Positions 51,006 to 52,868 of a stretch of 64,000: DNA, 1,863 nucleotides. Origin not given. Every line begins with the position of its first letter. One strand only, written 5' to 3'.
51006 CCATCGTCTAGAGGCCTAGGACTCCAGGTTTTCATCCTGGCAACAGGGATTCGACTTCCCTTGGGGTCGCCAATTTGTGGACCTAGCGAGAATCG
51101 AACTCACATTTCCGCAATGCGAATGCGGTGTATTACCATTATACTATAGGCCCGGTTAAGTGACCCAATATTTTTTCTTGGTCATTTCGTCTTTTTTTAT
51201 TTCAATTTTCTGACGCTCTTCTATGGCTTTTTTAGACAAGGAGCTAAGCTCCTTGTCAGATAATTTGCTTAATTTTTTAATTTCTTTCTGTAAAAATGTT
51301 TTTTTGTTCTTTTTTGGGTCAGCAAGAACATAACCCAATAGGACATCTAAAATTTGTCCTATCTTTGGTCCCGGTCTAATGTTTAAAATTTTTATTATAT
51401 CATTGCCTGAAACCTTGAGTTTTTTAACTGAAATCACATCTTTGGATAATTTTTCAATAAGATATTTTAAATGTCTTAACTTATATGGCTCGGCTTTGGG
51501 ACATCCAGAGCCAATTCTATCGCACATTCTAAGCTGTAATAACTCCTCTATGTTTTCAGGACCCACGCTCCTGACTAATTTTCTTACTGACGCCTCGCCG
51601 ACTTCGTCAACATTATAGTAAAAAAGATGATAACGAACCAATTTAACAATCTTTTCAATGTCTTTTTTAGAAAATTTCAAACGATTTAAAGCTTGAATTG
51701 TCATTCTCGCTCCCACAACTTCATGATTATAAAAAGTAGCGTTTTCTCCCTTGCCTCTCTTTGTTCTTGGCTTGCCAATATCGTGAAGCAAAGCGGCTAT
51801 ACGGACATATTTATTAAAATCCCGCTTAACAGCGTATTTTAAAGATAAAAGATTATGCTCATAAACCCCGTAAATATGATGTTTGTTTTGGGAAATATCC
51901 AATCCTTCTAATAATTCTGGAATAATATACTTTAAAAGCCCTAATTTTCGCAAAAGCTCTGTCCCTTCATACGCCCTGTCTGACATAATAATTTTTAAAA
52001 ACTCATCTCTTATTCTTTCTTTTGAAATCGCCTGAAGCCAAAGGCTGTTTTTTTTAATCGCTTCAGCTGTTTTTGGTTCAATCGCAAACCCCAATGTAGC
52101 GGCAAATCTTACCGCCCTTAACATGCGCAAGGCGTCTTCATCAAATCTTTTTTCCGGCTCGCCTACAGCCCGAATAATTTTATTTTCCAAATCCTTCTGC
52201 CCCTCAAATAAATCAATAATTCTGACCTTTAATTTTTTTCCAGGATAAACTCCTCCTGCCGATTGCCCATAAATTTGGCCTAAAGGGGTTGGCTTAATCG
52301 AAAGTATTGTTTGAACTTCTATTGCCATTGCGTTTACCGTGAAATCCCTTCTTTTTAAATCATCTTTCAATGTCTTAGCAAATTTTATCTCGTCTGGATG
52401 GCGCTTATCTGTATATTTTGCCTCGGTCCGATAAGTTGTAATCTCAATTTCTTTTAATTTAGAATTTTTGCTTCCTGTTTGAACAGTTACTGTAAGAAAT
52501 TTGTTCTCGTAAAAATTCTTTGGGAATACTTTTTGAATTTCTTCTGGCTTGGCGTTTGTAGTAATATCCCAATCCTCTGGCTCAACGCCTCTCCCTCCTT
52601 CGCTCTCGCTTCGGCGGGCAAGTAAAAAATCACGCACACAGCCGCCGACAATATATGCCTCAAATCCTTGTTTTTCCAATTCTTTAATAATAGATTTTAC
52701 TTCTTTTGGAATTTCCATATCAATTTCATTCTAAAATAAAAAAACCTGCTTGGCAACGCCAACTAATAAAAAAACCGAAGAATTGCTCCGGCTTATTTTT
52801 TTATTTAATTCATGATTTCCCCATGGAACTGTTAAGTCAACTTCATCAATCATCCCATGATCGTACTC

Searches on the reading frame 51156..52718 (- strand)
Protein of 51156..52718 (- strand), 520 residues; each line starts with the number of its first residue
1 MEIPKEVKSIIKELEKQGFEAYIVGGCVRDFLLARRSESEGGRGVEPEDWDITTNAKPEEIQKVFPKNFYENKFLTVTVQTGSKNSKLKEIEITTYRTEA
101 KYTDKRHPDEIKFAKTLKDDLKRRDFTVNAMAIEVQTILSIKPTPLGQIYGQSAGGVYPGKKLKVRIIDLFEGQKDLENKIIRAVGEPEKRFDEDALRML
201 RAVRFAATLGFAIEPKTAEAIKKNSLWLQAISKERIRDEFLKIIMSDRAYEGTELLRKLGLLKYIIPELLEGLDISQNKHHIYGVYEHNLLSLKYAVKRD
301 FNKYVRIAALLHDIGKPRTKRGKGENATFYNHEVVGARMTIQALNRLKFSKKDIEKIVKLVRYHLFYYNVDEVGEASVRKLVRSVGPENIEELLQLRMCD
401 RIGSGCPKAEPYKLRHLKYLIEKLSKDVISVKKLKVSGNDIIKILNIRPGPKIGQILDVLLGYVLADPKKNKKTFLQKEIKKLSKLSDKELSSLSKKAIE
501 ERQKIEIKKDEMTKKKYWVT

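Call 86: search_protein_families(library=pfam, proteins=[window:51156-52718:-], max_evalue=0.00001)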
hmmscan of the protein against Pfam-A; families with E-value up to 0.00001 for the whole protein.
window:51156-52718:- (520 aa): 4 families
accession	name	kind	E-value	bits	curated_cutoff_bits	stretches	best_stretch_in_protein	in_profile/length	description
PF01743.26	PolyA_pol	-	2.7e-32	112.2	23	1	21-136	1-106/126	Poly A polymerase head domain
PF12627.12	PolyA_pol_RNAbd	-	2.1e-22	79.1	22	1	210-269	1-60/64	Probable RNA and SrmB- binding site of polymerase A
PF01966.28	HD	-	8.5e-12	45.8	22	1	297-377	17-93/116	HD domain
PF13735.12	tRNA_NucTran2_2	-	9.6e-08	32.6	27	1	342-477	26-146/149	tRNA nucleotidyltransferase domain 2 putative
